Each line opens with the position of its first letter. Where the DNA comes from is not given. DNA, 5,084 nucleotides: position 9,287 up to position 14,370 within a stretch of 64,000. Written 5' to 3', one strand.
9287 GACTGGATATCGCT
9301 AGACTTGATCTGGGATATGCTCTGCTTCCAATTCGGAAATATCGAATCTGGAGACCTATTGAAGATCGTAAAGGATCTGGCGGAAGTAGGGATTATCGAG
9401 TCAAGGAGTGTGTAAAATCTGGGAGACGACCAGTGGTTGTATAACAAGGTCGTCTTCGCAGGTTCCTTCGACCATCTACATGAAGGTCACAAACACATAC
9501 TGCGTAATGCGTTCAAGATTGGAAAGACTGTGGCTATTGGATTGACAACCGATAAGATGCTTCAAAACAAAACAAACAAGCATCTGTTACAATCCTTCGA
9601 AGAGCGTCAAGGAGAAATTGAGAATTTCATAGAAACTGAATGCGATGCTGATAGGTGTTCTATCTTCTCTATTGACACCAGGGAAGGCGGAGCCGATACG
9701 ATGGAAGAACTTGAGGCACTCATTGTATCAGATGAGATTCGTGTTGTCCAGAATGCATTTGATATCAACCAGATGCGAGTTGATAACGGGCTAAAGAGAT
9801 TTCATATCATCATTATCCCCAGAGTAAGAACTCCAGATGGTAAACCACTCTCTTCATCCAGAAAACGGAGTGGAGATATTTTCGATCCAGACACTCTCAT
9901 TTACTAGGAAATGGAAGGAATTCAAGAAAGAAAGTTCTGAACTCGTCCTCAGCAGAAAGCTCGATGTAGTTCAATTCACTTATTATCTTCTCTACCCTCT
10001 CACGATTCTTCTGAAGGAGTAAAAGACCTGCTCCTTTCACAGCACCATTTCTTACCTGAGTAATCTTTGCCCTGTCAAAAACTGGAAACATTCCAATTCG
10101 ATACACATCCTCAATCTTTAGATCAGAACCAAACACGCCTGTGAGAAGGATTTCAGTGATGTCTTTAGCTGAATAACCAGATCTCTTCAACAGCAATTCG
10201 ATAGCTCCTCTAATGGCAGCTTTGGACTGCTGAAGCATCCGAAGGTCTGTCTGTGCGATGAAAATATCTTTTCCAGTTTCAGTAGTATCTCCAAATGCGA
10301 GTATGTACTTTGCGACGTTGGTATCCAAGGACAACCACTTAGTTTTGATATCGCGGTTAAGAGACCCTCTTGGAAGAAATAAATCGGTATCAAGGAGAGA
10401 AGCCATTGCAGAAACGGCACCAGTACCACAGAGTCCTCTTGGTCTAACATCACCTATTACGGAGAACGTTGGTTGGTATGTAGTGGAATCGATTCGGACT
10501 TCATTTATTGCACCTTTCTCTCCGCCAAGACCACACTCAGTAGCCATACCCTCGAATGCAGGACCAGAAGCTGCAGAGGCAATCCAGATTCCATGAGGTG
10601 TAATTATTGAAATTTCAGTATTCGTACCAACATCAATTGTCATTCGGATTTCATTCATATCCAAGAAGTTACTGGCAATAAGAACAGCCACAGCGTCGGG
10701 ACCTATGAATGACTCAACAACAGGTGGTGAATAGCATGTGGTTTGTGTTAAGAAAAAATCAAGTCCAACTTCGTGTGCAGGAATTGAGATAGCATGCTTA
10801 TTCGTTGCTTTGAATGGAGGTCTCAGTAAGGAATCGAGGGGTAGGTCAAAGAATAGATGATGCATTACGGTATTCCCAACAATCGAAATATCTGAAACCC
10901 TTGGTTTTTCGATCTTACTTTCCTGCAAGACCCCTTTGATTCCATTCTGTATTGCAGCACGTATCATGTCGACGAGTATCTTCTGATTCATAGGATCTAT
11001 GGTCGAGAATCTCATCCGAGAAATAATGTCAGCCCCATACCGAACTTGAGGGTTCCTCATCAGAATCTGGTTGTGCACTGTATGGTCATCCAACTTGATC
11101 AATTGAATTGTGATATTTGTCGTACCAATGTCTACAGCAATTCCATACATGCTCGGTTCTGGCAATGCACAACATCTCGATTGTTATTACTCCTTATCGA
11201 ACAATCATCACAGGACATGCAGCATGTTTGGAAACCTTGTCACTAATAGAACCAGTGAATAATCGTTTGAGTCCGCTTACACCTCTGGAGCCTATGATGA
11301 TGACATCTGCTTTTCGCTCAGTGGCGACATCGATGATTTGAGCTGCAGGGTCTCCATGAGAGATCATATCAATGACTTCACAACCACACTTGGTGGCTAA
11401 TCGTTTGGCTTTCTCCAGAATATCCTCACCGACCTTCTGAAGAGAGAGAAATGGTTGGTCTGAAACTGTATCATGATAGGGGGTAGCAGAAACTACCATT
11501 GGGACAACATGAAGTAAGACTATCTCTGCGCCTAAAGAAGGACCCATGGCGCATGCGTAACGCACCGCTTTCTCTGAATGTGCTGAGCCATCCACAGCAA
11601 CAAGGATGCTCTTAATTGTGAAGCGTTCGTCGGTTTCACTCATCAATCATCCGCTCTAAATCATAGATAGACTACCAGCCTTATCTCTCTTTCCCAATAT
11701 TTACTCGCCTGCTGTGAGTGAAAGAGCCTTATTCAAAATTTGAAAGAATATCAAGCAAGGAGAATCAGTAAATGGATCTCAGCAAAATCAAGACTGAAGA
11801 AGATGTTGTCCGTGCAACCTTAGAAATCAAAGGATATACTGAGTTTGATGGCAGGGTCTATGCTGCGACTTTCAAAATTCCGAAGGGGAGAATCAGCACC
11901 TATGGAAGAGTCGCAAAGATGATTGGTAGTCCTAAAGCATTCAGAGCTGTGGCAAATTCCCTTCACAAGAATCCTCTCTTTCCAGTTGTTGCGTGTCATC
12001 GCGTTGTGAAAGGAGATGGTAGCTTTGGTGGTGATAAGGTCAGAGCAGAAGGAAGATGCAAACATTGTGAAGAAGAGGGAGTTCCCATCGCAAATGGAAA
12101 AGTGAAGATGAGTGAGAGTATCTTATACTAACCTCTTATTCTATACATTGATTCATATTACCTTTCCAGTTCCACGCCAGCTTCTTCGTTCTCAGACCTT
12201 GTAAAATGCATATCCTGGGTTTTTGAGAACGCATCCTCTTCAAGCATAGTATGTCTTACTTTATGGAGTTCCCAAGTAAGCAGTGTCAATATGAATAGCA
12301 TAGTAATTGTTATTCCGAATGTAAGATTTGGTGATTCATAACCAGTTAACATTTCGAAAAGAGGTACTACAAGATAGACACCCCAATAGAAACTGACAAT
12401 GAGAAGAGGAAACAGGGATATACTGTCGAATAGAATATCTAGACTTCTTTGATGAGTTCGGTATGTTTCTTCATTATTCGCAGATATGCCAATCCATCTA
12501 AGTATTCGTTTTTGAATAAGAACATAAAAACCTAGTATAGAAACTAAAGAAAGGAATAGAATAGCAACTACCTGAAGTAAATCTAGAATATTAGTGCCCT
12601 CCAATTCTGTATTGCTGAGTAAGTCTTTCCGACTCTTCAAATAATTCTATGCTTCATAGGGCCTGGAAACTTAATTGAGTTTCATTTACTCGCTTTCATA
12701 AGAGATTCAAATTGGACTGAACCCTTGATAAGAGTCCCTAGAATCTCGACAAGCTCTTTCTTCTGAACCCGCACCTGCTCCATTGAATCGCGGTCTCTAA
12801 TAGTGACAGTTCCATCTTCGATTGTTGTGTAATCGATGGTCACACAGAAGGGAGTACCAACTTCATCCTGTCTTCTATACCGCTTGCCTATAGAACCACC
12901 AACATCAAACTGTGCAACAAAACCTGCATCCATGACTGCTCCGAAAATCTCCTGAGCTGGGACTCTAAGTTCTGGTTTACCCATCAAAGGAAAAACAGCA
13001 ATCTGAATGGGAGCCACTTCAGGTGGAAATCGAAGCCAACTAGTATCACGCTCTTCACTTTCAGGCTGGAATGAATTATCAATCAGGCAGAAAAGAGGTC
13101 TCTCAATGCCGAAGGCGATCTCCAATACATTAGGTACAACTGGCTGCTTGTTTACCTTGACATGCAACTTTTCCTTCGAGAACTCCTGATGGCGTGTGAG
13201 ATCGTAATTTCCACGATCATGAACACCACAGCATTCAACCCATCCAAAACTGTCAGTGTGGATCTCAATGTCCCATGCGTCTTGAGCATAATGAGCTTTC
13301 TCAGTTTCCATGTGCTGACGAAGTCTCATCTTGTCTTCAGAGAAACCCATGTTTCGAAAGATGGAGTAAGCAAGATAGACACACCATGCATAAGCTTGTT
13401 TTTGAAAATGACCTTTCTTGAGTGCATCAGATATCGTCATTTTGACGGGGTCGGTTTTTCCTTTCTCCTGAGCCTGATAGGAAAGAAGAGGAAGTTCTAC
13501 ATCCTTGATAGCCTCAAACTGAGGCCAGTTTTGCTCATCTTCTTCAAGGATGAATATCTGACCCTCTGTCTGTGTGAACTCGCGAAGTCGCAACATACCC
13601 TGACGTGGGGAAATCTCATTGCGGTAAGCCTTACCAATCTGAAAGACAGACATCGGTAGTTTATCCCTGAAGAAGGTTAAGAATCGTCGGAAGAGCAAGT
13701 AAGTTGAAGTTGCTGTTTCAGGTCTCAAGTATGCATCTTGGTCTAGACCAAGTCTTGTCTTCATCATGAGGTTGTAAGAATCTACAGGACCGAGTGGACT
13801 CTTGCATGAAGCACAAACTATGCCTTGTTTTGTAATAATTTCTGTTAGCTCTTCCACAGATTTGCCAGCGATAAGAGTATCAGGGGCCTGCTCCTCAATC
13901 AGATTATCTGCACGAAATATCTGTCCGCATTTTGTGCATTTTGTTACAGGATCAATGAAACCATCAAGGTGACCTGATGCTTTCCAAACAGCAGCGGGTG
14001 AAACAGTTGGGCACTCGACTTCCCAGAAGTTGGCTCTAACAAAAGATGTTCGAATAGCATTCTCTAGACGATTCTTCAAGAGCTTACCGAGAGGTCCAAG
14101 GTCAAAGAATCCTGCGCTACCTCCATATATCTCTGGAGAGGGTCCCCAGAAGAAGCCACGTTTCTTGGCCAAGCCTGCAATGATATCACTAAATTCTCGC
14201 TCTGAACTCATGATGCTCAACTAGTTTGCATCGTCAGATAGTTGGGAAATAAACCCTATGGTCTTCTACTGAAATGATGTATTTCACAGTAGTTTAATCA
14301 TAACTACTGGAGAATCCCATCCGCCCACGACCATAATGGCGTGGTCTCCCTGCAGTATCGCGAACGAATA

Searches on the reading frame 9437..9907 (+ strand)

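Call 52: search_protein_families(library=pfam, proteins=[window:9437-9907:+], max_evalue=0.001)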
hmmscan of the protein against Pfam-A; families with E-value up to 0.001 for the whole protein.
window:9437-9907:+ (156 aa): 1 family
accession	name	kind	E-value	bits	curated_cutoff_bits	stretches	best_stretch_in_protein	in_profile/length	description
PF01467.32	CTP_transf_like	-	3.7e-11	43.8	21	1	6-144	1-131/133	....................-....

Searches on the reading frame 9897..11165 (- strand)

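Call 52: search_protein_families(library=pfam, proteins=[window:9897-11165:-], max_evalue=0.001)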
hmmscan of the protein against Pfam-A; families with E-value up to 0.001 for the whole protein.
window:9897-11165:- (422 aa): 2 families
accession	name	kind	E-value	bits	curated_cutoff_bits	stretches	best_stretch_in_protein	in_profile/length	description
PF14574.11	RACo_C_ter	-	2.7e-66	223.7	27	1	172-420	1-250/261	C-terminal domain of RACo the ASKHA domain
PF17651.6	Raco_middle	-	7.7e-40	136.6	26.8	1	7-167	1-160/163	RACo middle region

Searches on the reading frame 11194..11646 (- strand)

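Call 52: search_protein_families(library=pfam, proteins=[window:11194-11646:-], max_evalue=0.001)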
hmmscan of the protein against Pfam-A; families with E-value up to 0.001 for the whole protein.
window:11194-11646:- (150 aa): 1 family
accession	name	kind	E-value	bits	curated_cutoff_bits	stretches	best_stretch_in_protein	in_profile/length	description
PF00582.32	Usp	-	4e-33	115.4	24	1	11-150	2-141/141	Universal stress protein family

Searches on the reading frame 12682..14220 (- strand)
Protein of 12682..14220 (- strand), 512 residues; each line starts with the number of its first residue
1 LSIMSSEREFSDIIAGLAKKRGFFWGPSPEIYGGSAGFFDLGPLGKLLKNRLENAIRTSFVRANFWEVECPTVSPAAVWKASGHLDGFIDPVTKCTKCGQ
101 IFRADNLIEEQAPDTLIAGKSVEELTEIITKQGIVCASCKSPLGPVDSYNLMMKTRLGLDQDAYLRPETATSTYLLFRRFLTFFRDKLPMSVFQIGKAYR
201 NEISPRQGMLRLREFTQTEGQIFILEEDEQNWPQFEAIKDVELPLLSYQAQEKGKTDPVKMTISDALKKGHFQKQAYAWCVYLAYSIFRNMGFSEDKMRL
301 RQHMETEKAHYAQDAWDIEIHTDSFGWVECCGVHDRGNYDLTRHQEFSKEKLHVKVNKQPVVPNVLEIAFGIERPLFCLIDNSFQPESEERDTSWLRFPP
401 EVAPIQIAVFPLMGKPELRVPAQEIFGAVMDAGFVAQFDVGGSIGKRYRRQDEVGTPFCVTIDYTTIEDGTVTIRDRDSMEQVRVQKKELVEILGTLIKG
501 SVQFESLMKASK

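Call 52: search_protein_families(library=pfam, proteins=[window:12682-14220:-], max_evalue=0.001)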
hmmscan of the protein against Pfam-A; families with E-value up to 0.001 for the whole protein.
window:12682-14220:- (512 aa): 2 families
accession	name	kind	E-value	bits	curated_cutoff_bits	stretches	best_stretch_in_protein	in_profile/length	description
PF03129.25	HGTP_anticodon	-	1.7e-19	70.2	21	1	406-494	1-91/94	Anticodon binding domain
PF00587.30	tRNA-synt_2b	-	4.8e-16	59.8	29.3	1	160-228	8-75/179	tRNA synthetase class II core domain (G, H, P, S and T)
